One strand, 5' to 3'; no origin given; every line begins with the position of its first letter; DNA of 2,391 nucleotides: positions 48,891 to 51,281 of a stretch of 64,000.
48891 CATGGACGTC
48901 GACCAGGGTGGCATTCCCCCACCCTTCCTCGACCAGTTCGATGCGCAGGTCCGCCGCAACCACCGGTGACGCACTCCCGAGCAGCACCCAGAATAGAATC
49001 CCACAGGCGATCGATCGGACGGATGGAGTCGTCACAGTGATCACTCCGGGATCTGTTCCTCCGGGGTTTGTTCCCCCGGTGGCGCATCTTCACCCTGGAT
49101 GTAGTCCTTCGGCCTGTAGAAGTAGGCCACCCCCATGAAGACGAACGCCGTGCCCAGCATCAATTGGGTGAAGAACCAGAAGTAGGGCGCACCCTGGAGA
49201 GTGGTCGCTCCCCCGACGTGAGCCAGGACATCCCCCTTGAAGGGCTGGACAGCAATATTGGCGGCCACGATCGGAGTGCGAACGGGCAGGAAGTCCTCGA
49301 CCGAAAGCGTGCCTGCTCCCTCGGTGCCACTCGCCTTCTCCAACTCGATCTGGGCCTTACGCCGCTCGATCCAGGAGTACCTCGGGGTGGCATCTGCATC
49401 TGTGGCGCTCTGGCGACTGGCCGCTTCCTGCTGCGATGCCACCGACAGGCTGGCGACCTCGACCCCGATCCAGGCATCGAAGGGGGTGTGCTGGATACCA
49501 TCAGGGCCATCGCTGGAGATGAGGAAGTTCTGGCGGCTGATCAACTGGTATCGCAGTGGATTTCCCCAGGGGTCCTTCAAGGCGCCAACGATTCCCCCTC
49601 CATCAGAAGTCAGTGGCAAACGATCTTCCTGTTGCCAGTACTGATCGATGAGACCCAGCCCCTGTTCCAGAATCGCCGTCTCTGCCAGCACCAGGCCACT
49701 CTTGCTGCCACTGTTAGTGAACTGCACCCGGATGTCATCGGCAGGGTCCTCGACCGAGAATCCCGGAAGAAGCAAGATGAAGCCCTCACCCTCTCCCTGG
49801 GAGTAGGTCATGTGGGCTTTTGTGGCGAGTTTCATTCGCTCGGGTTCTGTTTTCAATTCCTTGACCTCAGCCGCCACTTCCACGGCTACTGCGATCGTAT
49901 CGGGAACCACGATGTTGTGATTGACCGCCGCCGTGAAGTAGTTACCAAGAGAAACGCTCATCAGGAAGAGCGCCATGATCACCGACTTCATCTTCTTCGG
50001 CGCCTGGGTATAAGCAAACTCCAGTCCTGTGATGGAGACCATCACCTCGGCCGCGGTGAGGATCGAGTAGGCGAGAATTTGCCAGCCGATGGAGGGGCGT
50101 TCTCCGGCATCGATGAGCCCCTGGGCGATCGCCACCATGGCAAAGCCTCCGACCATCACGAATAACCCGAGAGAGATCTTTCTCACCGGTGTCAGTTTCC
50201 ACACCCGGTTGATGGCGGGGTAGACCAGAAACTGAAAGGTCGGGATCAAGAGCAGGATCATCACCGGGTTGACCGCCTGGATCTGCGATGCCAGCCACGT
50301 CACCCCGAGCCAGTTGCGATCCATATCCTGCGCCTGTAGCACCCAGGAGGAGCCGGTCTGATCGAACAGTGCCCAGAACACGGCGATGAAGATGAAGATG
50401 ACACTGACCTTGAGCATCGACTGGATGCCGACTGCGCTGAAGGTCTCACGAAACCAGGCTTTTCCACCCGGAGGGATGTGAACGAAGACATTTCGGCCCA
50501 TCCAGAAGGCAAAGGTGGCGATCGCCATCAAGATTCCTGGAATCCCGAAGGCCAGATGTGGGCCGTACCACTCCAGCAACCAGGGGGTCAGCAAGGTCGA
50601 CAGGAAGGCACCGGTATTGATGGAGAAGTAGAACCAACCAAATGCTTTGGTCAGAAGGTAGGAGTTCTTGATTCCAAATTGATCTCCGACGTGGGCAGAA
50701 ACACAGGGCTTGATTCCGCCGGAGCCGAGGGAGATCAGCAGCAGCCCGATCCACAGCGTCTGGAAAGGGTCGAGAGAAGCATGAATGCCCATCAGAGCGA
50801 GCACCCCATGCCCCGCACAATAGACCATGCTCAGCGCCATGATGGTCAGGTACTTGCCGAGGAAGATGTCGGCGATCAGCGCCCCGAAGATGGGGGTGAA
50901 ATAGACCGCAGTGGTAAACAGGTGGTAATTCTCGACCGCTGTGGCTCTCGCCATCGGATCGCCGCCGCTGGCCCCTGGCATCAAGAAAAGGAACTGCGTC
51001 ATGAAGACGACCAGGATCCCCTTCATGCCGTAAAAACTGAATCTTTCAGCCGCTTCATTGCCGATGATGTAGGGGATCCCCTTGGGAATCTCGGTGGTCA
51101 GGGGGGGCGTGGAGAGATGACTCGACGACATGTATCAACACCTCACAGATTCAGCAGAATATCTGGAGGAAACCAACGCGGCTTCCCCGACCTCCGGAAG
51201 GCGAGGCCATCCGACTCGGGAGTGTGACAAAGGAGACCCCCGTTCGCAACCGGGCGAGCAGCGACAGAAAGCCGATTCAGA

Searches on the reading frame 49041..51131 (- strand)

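Call 87: search_protein_families(library=pfam, proteins=[window:49041-51131:-], max_evalue=0.00001)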
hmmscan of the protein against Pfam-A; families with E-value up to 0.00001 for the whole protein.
window:49041-51131:- (696 aa): 2 families
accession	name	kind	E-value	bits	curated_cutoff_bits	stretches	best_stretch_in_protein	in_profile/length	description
PF00854.27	PTR2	-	1.7e-80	271.3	27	2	236-408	198-380/392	POT family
PF07690.21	MFS_1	-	9.5e-11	41.6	33.4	1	71-397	36-343/347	Major Facilitator Superfamily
